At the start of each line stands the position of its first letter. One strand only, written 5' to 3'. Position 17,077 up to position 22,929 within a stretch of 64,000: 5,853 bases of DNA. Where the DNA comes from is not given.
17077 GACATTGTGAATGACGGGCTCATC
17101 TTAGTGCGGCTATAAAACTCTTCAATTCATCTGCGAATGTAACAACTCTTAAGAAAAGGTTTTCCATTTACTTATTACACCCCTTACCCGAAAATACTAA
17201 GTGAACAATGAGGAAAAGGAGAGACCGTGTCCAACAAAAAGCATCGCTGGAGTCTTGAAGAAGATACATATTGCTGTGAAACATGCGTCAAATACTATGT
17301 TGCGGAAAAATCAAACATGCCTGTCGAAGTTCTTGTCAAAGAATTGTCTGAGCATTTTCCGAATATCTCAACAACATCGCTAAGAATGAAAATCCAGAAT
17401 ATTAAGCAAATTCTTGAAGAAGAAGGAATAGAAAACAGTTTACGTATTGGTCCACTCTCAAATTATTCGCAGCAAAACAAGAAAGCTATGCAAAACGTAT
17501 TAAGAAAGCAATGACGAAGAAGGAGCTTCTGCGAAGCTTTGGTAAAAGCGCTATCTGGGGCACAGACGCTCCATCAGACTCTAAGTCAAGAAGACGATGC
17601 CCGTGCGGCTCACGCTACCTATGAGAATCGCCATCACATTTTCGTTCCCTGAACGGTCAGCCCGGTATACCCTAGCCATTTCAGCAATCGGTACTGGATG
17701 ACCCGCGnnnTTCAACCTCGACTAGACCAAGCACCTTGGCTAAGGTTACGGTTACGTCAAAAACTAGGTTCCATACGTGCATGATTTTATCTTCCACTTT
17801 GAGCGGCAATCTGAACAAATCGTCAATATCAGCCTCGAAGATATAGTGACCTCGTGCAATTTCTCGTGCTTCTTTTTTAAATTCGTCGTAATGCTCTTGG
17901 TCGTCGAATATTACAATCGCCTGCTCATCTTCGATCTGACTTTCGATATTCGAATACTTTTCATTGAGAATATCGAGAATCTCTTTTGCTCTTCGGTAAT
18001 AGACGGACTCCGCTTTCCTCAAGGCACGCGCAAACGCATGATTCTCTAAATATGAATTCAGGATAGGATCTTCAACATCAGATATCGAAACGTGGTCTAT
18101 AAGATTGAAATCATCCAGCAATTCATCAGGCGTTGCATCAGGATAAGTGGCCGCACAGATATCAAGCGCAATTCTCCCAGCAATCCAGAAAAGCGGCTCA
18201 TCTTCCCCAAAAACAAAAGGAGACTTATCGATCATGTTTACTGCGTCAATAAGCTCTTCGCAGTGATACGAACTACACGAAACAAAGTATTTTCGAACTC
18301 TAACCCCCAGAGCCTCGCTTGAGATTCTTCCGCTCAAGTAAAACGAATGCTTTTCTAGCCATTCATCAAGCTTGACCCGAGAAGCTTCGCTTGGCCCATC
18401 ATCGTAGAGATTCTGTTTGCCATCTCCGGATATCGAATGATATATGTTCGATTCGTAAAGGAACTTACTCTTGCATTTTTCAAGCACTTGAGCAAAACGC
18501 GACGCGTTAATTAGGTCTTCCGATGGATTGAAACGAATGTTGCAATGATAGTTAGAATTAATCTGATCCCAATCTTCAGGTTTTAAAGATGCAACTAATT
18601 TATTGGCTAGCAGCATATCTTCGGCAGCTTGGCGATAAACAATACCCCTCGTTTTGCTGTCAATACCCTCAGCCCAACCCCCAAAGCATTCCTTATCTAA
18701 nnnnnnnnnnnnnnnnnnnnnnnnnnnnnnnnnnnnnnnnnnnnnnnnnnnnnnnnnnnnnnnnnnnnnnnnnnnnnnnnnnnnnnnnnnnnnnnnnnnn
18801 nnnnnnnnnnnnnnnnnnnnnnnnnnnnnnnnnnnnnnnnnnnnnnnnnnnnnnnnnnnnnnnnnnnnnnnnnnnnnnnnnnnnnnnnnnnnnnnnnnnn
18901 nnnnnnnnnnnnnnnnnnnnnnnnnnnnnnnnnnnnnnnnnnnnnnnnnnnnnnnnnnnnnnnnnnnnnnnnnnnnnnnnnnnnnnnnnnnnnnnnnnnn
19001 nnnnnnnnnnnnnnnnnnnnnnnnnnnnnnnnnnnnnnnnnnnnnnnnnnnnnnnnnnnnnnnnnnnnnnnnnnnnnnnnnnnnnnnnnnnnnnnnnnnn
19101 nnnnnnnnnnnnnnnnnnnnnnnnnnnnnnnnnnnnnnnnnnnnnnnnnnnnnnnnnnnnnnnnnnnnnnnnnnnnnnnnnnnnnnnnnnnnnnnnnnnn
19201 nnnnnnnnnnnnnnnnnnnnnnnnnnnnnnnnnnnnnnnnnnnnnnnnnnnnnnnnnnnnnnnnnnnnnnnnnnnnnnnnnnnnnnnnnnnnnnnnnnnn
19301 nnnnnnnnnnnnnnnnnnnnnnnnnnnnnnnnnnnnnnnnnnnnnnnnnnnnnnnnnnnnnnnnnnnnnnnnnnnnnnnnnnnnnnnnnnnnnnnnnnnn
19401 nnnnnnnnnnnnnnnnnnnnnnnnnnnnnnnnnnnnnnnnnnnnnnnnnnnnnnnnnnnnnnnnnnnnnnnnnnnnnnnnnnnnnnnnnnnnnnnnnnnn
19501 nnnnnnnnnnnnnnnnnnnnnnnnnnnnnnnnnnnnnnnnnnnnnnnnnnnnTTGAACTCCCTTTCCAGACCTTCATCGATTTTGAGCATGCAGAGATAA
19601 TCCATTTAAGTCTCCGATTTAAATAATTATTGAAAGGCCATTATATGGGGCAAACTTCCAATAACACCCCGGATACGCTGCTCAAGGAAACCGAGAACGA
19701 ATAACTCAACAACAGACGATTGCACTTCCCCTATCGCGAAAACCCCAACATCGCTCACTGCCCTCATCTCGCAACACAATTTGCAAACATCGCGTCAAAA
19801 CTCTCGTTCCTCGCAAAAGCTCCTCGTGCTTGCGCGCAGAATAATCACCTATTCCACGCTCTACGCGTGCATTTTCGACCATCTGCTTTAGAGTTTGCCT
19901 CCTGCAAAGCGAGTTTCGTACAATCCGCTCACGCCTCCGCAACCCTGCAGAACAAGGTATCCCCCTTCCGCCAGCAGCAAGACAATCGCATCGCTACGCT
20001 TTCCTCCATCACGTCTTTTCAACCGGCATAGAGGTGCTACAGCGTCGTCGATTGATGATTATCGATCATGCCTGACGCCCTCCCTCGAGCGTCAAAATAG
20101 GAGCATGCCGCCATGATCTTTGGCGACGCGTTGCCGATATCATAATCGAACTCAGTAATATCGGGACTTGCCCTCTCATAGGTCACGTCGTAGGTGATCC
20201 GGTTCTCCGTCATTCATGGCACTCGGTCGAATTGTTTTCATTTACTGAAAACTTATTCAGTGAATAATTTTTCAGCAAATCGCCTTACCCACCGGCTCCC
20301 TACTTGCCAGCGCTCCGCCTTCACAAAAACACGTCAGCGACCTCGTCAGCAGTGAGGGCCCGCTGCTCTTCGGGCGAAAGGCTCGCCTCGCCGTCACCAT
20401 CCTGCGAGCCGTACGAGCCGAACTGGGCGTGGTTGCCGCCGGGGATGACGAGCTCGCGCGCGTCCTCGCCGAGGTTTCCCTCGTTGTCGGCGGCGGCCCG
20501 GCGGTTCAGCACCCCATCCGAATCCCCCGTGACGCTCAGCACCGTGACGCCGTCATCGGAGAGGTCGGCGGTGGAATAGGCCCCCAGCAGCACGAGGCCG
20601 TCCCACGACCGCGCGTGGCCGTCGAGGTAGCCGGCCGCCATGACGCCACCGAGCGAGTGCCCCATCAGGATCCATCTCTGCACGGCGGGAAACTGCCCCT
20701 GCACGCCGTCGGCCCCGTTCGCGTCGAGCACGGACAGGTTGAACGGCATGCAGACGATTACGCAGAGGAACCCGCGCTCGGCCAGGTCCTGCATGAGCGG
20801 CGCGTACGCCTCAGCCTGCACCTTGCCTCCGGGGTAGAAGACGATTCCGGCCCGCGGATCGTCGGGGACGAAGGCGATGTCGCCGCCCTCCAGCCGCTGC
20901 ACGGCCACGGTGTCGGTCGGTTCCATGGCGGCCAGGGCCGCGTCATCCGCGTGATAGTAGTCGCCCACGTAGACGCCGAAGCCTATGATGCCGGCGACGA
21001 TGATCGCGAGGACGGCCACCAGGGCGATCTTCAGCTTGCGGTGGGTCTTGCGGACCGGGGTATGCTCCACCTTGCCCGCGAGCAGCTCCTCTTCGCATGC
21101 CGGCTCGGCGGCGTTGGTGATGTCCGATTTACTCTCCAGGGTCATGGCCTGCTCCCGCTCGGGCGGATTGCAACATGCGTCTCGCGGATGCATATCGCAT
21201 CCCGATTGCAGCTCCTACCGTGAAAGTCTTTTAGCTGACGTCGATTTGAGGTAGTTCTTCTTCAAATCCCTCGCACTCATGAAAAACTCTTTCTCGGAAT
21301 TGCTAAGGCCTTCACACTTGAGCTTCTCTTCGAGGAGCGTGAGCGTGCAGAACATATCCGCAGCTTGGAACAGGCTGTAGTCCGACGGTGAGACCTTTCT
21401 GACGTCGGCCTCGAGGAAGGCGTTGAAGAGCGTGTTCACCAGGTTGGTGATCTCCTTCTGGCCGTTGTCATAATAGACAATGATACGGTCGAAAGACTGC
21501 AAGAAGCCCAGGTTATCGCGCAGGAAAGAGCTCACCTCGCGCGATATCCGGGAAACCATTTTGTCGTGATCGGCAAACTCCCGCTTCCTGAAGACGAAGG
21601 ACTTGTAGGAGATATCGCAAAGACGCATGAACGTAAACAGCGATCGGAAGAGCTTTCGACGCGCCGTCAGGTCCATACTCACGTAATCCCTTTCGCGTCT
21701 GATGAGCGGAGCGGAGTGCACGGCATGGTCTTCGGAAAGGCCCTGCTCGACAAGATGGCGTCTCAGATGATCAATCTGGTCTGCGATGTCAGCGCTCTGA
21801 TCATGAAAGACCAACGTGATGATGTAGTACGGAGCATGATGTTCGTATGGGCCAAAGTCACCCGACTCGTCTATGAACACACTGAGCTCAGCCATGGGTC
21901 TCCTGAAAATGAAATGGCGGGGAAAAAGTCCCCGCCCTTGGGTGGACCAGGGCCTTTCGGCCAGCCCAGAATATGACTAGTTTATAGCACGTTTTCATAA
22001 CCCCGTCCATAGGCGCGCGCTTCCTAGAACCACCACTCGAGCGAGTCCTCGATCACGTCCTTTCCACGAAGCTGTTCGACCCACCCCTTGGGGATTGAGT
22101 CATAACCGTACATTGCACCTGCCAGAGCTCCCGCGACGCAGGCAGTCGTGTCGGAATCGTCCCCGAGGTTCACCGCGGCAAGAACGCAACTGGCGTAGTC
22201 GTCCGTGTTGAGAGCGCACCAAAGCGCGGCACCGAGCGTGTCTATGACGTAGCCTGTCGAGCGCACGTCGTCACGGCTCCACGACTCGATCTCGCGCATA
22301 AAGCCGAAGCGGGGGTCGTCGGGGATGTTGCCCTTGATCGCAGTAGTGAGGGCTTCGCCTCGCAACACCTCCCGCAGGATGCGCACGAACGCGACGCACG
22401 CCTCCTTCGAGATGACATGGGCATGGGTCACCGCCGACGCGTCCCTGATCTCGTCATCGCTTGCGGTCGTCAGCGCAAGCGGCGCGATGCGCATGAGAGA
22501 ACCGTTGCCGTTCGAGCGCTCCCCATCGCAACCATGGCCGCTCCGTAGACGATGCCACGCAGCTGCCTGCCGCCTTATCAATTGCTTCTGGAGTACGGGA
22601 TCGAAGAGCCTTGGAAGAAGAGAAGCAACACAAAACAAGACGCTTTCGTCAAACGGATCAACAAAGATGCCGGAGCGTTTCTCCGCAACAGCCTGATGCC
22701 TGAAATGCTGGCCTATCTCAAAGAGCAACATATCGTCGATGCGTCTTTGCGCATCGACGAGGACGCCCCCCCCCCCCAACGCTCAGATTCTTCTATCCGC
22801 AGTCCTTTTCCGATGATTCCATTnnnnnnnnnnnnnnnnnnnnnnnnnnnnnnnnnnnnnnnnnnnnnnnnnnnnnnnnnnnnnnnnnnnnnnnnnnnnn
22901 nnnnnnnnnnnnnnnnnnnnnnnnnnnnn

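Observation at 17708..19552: A catalytically complete Hanks-type Ser/Thr kinase with an unknown domain of about 330 aa sits alone in an AT-rich islet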

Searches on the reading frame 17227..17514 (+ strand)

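Call 4: search_protein_families(library=padloc, proteins=[window:17227-17514:+], max_evalue=1)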
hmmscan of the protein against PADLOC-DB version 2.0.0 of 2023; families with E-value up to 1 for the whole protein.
window:17227-17514:+ (95 aa): 1 family
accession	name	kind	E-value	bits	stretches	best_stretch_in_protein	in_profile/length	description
PDLC05008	PDC-S36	-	0.013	13.3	1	5-94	4-94/280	-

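Call 19: search_protein_families(library=pfam, proteins=[window:17227-17514:+], max_evalue=0.01)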
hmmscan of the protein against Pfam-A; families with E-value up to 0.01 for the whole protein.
window:17227-17514:+ (95 aa): 0 families

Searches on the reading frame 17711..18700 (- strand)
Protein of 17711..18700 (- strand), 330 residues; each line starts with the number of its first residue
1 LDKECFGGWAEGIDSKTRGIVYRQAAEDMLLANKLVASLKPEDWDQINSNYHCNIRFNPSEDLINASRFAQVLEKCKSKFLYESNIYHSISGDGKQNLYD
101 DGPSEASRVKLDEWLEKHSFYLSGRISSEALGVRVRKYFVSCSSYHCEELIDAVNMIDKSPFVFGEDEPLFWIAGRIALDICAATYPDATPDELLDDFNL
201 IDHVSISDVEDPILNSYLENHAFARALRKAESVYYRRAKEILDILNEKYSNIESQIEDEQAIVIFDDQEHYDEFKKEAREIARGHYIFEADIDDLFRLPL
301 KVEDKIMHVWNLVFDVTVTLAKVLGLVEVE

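Call 25: search_protein_families(library=padloc, alignment_id=A2, max_evalue=1)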
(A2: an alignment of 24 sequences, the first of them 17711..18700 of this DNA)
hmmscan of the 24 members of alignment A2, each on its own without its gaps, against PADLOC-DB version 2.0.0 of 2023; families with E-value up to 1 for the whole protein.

A. member 1, window:17711-18700:- (330 aa): 0 families

B. families by the number of members that match (of 24 scanned): 1 family
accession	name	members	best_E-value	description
PDLC00569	JetA3|JetA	1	0.013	Unknown function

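Call 26: search_protein_families(library=pfam, alignment_id=A2, max_evalue=1)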
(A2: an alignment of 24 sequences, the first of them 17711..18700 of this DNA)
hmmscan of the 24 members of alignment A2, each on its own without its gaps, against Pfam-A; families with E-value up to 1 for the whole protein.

A. member 1, window:17711-18700:- (330 aa): 5 families
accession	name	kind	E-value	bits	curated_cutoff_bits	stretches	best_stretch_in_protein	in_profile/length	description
PF22916.2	UTP25_NTPase-like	-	0.02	14.8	27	1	241-327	80-165/266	UTP25, NTP hydrolase-like domain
PF08209.17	Sgf11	-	0.063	13.3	26.4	1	64-78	14-28/33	Sgf11 (transcriptional regulation protein)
PF08946.15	Osmo_CC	-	0.089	13.5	24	1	240-258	5-23/46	Osmosensory transporter coiled coil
PF13300.11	DUF4078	-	0.11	13.2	25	1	267-291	17-40/86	Domain of unknown function (DUF4078)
PF05533.18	Peptidase_C42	-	0.19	12.2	25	0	124-148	46-70/88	Beet yellows virus-type papain-like endopeptidase C42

B. families by the number of members that match (of 24 scanned): 14 families
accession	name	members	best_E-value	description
PF20880.2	G1_gp67_N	1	0.016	Phage G1 gp67, N-terminal domain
PF22916.2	UTP25_NTPase-like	1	0.02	UTP25, NTP hydrolase-like domain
PF19121.6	DUF5805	1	0.037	Family of unknown function (DUF5805)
PF04542.20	Sigma70_r2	1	0.047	Sigma-70 region 2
PF06956.16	RtcR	1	0.061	Regulator of RNA terminal phosphate cyclase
PF08209.17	Sgf11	1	0.063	Sgf11 (transcriptional regulation protein)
PF08946.15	Osmo_CC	1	0.089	Osmosensory transporter coiled coil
PF24654.2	CEP76_N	1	0.098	CEP76 N-terminal domain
PF01025.24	GrpE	1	0.1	GrpE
PF13300.11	DUF4078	1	0.11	Domain of unknown function (DUF4078)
PF24319.2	DUF7491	1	0.18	Coiled-coil region of unknown function (DUF7491)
PF10620.15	MdcG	1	0.18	Phosphoribosyl-dephospho-CoA transferase MdcG C-terminal domain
PF05533.18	Peptidase_C42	1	0.19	Beet yellows virus-type papain-like endopeptidase C42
PF19345.5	MTHFR_2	1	0.23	Mycobacterial methylenetetrahydrofolate reductase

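Call 27: search_solved_structures(query=A2, max_evalue=10)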
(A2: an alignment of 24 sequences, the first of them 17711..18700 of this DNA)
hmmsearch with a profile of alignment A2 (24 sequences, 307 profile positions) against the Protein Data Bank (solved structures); distinct sequences matched with E-value up to 10: 2.
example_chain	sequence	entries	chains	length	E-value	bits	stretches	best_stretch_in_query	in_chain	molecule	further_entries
9uxb_A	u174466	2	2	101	0.29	13.6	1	76-136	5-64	Transcription activator BRG1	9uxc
9xyw_AAA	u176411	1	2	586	1.5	11.2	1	210-270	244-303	Malic enzyme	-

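Call 29: predict_structure(alignment_id=A2)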
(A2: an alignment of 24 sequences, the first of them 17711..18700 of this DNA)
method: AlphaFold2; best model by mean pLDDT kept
length: 330 residues; sequences in the alignment: 24
mean_pLDDT: 87.9   pTM: 0.71
mean pLDDT of the five models: 87.9, 85.8, 85.1, 85.0, 81.5
residues with pLDDT >= 90: 201; 70-90: 92; 50-70: 35; < 50: 2
segments of 3 or more residues with pLDDT < 50: none
pLDDT, mean of each block of 10 residues (from residue 1): 59 83 92 93 87 89 96 94 71 55 92 98 93 95 91 95 86 93 88 87 89 61 69 88 98 92 97 98 96 93 94 95 93
secondary structure, 60 per line:
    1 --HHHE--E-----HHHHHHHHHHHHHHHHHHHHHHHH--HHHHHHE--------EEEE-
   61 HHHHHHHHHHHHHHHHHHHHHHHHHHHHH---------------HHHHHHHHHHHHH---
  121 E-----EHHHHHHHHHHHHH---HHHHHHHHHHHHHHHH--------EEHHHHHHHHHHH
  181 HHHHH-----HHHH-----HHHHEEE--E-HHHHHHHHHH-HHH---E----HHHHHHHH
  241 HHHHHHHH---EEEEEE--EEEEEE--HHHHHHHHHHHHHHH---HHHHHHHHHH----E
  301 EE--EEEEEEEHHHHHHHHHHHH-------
elements in order: H15-38 H41-46 E56-59 H61-89 H105-117 H128-140 H144-159 H170-185 H191-194 H200-203 E204-206 H211-220 H233-248 E252-257 E260-265 H268-282 H286-295 E300-302 E305-311 H312-323

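Call 32: fold_search(model_id=the predicted structure, library=pdb)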
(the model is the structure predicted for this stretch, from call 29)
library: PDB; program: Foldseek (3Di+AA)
matches with E <= 10: 288; with E <= 0.001: 0
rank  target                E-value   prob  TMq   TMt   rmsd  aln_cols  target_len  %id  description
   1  4wya_A                1.1e-01  0.18  0.19  0.16  19.1       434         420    8  Crystal structure of 7,8-diaminopelargonic acid synthase (BioA) from Mycobacterium tuberculosis, complexed with a frag (released 2015-07-15)
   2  4a72_C                1.3e-01  0.11  0.15  0.11  19.3       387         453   10  Crystal structure of the omega transaminase from Chromobacterium violaceum in a mixture of apo and PLP-bound states (released 2012-01-25)
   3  6erk_B                1.5e-01  0.12  0.17  0.14  19.0       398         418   10  Crystal structure of diaminopelargonic acid aminotransferase from Psychrobacter cryohalolentis (released 2018-09-26)
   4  5ti8_B                1.5e-01  0.14  0.18  0.16  17.3       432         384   10  Crystal Structure of an aspartate aminotransferase from Pseudomonas (released 2017-01-11)
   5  6hx9_B                1.8e-01  0.13  0.17  0.15  18.9       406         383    9  Putrescine transaminase from Pseudomonas putida (released 2019-06-12)
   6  6ge8_A                2.1e-01  0.16  0.20  0.16  18.2       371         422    8  Crystal structure of Mycobacterium tuberculosis BioA (released 2019-05-08)
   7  3tfu_A                2.1e-01  0.14  0.20  0.16  18.4       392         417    9  Crystal structure of 7,8-diaminopelargonic acid synthase (BioA) from Mycobacterium tuberculosis, post-reaction complex (released 2011-10-19)
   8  6snu_C                2.2e-01  0.08  0.15  0.12  19.7       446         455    9  Crystal structure of the W60C mutant of the (S)-selective transaminase from Chromobacterium violaceum (released 2019-10-09)
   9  4mqq_B                2.3e-01  0.14  0.19  0.15  18.1       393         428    7  Mycobaterium tuberculosis transaminase BioA complexed with benzo[d]thiazole-2-carbohydrazide (released 2014-03-05)
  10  3k40_A                2.3e-01  0.13  0.20  0.15  18.8       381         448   11  Crystal structure of Drosophila 3,4-dihydroxyphenylalanine decarboxylase (released 2010-02-02)
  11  4a6r_B                2.3e-01  0.12  0.18  0.15  18.9       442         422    8  Crystal structure of the omega transaminase from Chromobacterium violaceum in the apo form, crystallised from polyacry (released 2012-01-25)
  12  3tfu_B                2.6e-01  0.11  0.17  0.14  18.2       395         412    8  Crystal structure of 7,8-diaminopelargonic acid synthase (BioA) from Mycobacterium tuberculosis, post-reaction complex (released 2011-10-19)
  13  4a6t_A                2.7e-01  0.09  0.17  0.13  18.5       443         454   11  Crystal structure of the omega transaminase from Chromobacterium violaceum in complex with PLP (released 2012-01-25)
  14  6snu_D                2.7e-01  0.08  0.15  0.12  19.6       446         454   10  Crystal structure of the W60C mutant of the (S)-selective transaminase from Chromobacterium violaceum (released 2019-10-09)
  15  3hmu_A                3.0e-01  0.12  0.19  0.15  18.8       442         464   11  Crystal structure of a class III aminotransferase from Silicibacter pomeroyi (released 2009-07-14)
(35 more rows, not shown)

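Call 33: fold_search(model_id=the predicted structure, library=viral)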
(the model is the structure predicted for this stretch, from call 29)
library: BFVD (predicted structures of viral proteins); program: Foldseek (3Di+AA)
matches with E <= 10: 239; with E <= 0.001: 0
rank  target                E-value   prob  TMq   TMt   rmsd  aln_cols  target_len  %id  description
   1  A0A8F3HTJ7            1.4e-01  0.14  0.14  0.11  20.7       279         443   10  Uncharacterized protein [Ranid herpesvirus 4]
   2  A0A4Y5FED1            1.4e-01  0.96  0.19  0.49   5.4       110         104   20  Uncharacterized protein [Lactobacillus phage 521B]
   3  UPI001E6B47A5         1.7e-01  0.97  0.15  0.38   4.7        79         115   15  (no name look-up for this kind of identifier)
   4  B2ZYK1                5.6e-01  0.51  0.15  0.19   7.0        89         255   12  Uncharacterized protein [Ralstonia phage phiRSL1]
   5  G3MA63                6.5e-01  0.28  0.17  0.32   6.1       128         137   12  Gp322 [Bacillus phage G]
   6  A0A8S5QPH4            6.8e-01  0.38  0.15  0.42   6.6        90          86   13  Uncharacterized protein [Microviridae sp. ct46D1]
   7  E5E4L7                8.0e-01  0.10  0.17  0.24  17.6       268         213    9  MotA activator of middle period transcription [Acinetobacter phage Acj61]
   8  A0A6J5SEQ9            9.4e-01  0.44  0.14  0.40   5.8        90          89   10  Uncharacterized protein [uncultured Caudovirales phage]
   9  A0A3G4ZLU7            9.4e-01  0.13  0.18  0.26  17.1       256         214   11  Uncharacterized protein [Terrestrivirus sp.]
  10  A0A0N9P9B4            1.0e+00  0.18  0.12  0.29   7.8        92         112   11  Uncharacterized protein [Acidianus rod-shaped virus 2]
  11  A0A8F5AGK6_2          1.0e+00  0.03  0.10  0.04  19.6       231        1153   13  Polyprotein (Fragment) [Rhizoctonia solani endornavirus]
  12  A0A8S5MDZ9            1.2e+00  0.06  0.12  0.15  23.3       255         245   10  Uncharacterized protein [Siphoviridae sp. ctYh54]
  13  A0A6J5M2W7            1.4e+00  0.28  0.15  0.43   5.3        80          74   19  Uncharacterized protein [uncultured Caudovirales phage]
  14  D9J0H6                1.4e+00  0.04  0.13  0.14  19.1       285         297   10  Gp29 [Brochothrix phage A9]
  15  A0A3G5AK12            1.4e+00  0.03  0.11  0.04  21.1       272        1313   12  VETF-like early transcription factor large subunit [Solivirus sp.]
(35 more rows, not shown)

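Call 37: find_related_loci(query=A2, collection=viral_contigs, flank=10000)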
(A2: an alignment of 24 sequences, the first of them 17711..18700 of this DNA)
Query A2 (330 aa) in viral_contigs; peptide patterns used: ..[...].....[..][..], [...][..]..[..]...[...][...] (x = any residue, [..] = any of these).
7 stretches matched a pattern, but none encodes a relative of the query by tblastn (E <= 1e-3).

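Call 47: search_protein_representatives(alignment_id=A2)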
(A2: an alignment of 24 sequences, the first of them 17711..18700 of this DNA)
Query: 24 sequences, 307 profile positions. Proteins with E-value up to 0.001 (for the whole library): 172; up to 1e-10: 140; up to 1e-30: 89. The best 150 are listed.
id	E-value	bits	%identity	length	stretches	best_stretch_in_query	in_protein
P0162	1.3e-108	379.3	-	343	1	3-306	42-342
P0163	3.8e-106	371.2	-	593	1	8-306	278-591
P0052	1.5e-104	366.0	-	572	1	3-307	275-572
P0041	1.0e-102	360.0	-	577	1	3-306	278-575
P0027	9.6e-99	346.9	-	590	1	4-307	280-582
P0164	1.2e-98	346.6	-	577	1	4-307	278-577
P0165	1.6e-97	342.9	-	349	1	3-306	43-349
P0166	8.5e-97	340.5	-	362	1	4-304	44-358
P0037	7.2e-95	334.2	-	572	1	3-307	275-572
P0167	9.4e-95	333.8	-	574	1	2-307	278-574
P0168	2.5e-92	325.9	-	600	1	2-307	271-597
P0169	4.0e-91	321.9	-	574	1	5-307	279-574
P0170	5.2e-91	321.5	-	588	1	5-306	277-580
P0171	8.6e-91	320.8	-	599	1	7-306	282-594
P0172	2.7e-89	315.9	-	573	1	2-305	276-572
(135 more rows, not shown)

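Call 76: search_dna_similar(query=window:17711-18700:-, collection=plasmids, mode=protein, max_evalue=0.001)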
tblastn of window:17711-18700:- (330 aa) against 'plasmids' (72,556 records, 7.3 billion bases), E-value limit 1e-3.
No match.

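Call 77: search_dna_similar(query=window:17711-18700:-, collection=phages, mode=protein, max_evalue=0.001)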
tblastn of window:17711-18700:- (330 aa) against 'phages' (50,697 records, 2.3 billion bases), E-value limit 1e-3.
No match.

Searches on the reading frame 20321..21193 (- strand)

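Call 19: search_protein_families(library=pfam, proteins=[window:20321-21193:-], max_evalue=0.01)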
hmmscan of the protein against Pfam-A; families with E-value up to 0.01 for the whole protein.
window:20321-21193:- (290 aa): 3 families
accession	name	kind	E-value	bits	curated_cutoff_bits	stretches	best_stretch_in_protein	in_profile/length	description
PF12695.13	Abhydrolase_5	-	1.3e-47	162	27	1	116-278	1-163/164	Alpha/beta hydrolase family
PF12146.15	Hydrolase_4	-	4.3e-09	36.5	27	1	162-206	67-110/239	Serine aminopeptidase, S33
PF00561.26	Abhydrolase_1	-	0.0028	17.8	25.8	0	172-205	69-102/245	alpha/beta hydrolase fold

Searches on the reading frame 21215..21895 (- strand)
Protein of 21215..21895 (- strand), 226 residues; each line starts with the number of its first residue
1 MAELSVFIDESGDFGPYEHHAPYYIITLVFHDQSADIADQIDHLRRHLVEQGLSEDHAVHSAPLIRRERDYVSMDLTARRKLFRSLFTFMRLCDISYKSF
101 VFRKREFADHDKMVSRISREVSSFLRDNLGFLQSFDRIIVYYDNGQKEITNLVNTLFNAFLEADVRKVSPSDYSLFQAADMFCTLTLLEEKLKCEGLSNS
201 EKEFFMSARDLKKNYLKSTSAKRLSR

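Call 4: search_protein_families(library=padloc, proteins=[window:21215-21895:-], max_evalue=1)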
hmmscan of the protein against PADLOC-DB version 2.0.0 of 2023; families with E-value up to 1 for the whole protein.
window:21215-21895:- (226 aa): 1 family
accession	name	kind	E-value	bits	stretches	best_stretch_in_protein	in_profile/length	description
PDLC04748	PDC-M63B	-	0.0044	13.9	1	136-177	169-210/326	-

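Call 19: search_protein_families(library=pfam, proteins=[window:21215-21895:-], max_evalue=0.01)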
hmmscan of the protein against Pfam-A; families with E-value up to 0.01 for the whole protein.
window:21215-21895:- (226 aa): 1 family
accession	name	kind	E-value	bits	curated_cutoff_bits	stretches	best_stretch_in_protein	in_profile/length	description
PF12686.12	DUF3800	-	7.9e-13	49.8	21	1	6-185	2-145/149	Protein of unknown function (DUF3800)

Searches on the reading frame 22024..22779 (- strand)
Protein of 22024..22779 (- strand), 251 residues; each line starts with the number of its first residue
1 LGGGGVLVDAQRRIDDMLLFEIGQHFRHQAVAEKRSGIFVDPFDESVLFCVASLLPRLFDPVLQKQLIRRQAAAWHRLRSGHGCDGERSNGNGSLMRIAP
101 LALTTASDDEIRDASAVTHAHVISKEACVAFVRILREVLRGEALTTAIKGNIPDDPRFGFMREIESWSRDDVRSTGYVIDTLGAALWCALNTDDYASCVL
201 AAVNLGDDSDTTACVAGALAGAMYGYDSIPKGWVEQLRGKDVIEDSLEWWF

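Call 4: search_protein_families(library=padloc, proteins=[window:22024-22779:-], max_evalue=1)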
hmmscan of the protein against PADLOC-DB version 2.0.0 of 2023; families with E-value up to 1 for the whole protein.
window:22024-22779:- (251 aa): 0 families

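Call 19: search_protein_families(library=pfam, proteins=[window:22024-22779:-], max_evalue=0.01)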
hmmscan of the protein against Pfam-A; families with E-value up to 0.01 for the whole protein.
window:22024-22779:- (251 aa): 1 family
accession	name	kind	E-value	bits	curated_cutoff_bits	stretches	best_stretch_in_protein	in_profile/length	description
PF03747.19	ADP_ribosyl_GH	-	1.2e-39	137.2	26.2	1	75-231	101-286/287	ADP-ribosylglycohydrolase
